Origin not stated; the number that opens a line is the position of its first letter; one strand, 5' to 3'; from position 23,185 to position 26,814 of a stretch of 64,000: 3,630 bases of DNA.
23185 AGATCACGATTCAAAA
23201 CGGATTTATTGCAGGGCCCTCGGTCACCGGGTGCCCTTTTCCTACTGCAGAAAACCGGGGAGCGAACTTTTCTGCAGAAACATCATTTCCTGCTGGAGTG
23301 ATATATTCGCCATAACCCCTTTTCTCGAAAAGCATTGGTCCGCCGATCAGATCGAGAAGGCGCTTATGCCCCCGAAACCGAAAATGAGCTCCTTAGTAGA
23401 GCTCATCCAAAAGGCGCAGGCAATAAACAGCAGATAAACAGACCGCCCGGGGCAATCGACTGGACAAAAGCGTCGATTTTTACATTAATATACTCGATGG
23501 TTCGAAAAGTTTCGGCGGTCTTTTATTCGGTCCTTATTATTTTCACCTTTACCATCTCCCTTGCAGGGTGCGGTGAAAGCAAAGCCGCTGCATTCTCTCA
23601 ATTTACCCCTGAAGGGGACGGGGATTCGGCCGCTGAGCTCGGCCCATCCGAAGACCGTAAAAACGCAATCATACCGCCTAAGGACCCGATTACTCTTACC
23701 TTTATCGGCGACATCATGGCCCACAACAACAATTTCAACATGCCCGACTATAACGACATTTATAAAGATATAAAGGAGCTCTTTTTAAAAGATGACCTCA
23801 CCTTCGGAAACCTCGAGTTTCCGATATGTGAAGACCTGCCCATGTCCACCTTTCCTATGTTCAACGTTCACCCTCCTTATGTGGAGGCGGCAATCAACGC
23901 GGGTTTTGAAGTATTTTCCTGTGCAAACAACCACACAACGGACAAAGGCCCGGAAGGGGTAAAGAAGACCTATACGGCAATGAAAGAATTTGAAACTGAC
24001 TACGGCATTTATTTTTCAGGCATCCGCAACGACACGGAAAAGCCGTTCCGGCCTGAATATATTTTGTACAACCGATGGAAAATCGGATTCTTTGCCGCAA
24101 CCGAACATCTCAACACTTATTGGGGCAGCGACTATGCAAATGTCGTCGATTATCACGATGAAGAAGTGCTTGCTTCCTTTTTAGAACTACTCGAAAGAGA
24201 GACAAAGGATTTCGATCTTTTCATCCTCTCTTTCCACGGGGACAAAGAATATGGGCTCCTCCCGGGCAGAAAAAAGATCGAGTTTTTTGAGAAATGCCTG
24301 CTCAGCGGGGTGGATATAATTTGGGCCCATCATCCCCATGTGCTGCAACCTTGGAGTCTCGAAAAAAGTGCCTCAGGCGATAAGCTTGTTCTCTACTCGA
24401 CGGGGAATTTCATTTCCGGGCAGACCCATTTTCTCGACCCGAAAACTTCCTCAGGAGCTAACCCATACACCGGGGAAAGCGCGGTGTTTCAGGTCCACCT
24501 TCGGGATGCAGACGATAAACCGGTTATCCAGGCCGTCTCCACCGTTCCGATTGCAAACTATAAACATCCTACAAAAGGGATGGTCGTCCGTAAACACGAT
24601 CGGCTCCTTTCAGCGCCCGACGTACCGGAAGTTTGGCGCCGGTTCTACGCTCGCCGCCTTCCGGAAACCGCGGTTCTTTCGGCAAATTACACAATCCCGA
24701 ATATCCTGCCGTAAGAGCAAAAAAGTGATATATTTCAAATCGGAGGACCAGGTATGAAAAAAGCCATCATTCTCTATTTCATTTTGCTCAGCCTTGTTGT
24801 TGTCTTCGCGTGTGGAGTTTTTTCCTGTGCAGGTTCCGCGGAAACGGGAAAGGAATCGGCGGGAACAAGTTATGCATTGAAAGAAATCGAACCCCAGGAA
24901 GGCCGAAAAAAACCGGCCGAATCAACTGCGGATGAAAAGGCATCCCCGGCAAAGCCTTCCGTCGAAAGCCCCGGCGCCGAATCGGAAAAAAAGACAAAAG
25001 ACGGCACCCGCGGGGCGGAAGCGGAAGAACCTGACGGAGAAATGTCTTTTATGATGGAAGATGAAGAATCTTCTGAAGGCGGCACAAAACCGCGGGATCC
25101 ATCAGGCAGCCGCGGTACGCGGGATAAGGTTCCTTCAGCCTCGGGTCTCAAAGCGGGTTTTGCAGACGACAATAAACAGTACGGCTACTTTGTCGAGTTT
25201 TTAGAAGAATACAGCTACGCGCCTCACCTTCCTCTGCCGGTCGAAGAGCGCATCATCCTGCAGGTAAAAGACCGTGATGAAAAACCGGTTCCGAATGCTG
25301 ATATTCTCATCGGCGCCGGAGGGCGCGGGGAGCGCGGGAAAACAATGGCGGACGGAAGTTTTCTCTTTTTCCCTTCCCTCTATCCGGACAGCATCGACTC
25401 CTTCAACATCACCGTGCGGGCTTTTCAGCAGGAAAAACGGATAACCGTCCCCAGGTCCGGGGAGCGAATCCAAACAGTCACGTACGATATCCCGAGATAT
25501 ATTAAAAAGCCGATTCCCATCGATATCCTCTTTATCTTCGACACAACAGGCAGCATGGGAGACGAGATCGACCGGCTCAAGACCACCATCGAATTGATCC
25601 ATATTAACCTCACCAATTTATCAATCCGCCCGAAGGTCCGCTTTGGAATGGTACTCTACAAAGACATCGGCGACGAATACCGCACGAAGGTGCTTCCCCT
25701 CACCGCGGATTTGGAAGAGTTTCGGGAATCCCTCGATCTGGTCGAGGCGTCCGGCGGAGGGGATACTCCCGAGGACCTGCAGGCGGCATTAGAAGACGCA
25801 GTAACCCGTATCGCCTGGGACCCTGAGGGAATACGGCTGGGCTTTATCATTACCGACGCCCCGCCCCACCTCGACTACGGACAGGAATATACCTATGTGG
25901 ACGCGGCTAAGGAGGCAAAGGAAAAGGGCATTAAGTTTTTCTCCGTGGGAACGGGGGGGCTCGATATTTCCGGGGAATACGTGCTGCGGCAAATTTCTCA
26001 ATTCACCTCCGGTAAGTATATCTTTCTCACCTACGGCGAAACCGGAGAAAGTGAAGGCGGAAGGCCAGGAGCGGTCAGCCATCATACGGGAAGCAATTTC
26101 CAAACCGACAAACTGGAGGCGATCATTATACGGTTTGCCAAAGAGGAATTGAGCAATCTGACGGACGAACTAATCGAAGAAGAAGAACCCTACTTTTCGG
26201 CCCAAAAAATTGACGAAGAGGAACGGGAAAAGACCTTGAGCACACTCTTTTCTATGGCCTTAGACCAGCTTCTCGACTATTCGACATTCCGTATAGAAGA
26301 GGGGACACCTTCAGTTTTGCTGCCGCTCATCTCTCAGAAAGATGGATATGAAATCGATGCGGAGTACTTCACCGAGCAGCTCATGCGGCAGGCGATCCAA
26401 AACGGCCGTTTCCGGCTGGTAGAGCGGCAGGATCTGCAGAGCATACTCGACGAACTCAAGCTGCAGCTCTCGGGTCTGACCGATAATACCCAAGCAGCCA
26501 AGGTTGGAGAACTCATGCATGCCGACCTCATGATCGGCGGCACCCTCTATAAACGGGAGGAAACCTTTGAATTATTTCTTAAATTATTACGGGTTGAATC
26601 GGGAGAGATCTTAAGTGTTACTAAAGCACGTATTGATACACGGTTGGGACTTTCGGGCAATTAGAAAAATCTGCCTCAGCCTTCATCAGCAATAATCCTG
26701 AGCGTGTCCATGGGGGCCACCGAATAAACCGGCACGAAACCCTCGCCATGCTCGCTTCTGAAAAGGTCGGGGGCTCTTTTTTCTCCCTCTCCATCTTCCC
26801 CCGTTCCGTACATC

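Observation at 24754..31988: Cluster of two VWA-domain lipoproteins flanking an unknown 670-aa protein, two Cys-rich mini-proteins and a NudC-like NUDIX hydrolase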

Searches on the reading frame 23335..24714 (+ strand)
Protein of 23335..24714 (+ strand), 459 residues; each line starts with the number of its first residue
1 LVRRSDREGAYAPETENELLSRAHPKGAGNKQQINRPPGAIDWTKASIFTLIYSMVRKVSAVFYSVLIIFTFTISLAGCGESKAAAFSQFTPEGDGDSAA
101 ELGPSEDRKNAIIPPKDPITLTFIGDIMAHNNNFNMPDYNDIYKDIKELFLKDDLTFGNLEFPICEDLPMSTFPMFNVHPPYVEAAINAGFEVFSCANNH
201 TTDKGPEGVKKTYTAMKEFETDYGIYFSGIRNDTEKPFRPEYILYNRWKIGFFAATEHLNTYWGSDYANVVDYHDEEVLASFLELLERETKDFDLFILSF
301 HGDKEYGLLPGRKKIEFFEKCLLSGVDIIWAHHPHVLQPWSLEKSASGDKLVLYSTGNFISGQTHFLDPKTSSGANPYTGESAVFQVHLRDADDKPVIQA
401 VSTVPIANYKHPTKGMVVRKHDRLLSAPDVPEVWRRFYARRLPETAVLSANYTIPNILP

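Call 3: search_protein_families(library=pfam, proteins=[window:23335-24714:+], max_evalue=0.1)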
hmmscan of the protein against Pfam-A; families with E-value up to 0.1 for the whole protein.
window:23335-24714:+ (459 aa): 1 family
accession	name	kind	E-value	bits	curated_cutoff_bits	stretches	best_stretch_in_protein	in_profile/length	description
PF09587.15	PGA_cap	-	1.1e-48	166.5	27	1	120-363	1-255/255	Bacterial capsule synthesis protein PGA_cap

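Call 4: search_protein_families(library=ncbifam, proteins=[window:23335-24714:+], max_evalue=0.1)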
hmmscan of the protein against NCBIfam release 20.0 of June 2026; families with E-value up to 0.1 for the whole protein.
window:23335-24714:+ (459 aa): 1 family
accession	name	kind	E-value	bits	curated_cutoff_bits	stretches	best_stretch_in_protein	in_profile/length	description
NF038314.1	epimerase_MslH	equivalog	3.5e-08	32.2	700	1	184-243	72-127/439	lasso peptide C-terminal Trp epimerase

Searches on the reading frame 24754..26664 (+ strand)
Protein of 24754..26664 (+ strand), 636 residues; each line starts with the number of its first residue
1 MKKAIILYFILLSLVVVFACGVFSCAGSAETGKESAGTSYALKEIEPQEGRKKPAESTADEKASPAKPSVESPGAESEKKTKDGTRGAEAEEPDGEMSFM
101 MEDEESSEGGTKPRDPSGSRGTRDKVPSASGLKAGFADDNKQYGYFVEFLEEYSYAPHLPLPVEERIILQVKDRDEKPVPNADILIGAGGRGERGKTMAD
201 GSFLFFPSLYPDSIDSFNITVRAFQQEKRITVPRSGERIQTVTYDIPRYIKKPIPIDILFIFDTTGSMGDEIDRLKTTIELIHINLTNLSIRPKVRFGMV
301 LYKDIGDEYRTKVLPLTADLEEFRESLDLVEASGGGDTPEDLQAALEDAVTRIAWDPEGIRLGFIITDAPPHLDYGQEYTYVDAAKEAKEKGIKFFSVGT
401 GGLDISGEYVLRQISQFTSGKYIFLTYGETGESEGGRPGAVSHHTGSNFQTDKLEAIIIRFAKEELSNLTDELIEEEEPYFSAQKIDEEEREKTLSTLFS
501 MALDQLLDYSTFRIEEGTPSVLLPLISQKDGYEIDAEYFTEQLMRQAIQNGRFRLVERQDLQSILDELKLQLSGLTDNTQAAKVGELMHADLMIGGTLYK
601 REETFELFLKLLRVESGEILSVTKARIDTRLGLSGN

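Call 3: search_protein_families(library=pfam, proteins=[window:24754-26664:+], max_evalue=0.1)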
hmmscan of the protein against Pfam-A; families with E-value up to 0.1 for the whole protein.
window:24754-26664:+ (636 aa): 9 families
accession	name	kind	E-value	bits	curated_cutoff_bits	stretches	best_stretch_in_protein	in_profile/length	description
PF25106.1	VWA_4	-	7.6e-13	48.8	27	1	259-398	3-131/169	von Willebrand factor A domain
PF00092.34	VWA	-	2.5e-10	41.3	23.8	1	257-415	1-151/174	von Willebrand factor type A domain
PF03783.19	CsgG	-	2.8e-09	37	20.8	1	543-598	44-98/210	Curli production assembly/transport component CsgG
PF13036.11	LpoB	-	1.5e-08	35.1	22.3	1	533-620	44-140/147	Peptidoglycan-synthase activator LpoB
PF00362.24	Integrin_beta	-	1.2e-06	28.9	24.8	2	312-374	85-150/248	Integrin beta chain VWA domain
PF20782.3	TssR_VWA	-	0.00013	21.6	25.7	1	243-328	34-120/304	TssR protein VWA domain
PF13519.12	VWA_2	-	0.00017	22.6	27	1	258-351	1-87/107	von Willebrand factor type A domain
PF13620.12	CarboxypepD_reg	-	0.02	15.7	32.3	1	170-228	5-63/82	Carboxypeptidase regulatory-like domain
PF16763.10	Spidroin_N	-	0.041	14.3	27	1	535-583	7-57/125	Major ampullate spidroin 1, spider silk protein 1, N-term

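Call 4: search_protein_families(library=ncbifam, proteins=[window:24754-26664:+], max_evalue=0.1)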
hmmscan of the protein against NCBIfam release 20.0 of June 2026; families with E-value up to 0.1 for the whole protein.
window:24754-26664:+ (636 aa): 5 families
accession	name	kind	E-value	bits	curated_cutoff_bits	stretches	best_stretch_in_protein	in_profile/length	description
TIGR02722.1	lp_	equivalog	2e-09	37.7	110.55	1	530-620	81-180/189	penicillin-binding protein activator LpoB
NF041565.1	selin_dien_syn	equivalog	0.0016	17.5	450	1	503-567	164-228/345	selina-4(15),7(11)-diene synthase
TIGR03788.1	marine_srt_targ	equivalog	0.0018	16.8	551.65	1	252-352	268-365/629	marine proteobacterial sortase target protein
NF047508.1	VWA_BatA_Lepto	exception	0.035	13.1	380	1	256-422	89-253/315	VWA domain-containing protein BatA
NF053819.1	EF0750_LPXTG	subfamily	0.089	13.3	47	0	1-68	1-69/105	EF2685/EF0750 family sortase-dependent surface protein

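Call 50: search_protein_families(library=padloc, proteins=[window:24754-26664:+], max_evalue=0.01)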
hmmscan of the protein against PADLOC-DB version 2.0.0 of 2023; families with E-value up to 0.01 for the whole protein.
window:24754-26664:+ (636 aa): 0 families

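Call 51: search_protein_families(library=phrogs, proteins=[window:24754-26664:+], max_evalue=0.001)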
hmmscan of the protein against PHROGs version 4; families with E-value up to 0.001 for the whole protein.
window:24754-26664:+ (636 aa): 1 family
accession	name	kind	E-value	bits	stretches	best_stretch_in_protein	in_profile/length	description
phrog_29351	-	unknown function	1e-07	32.5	1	538-627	80-168/306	-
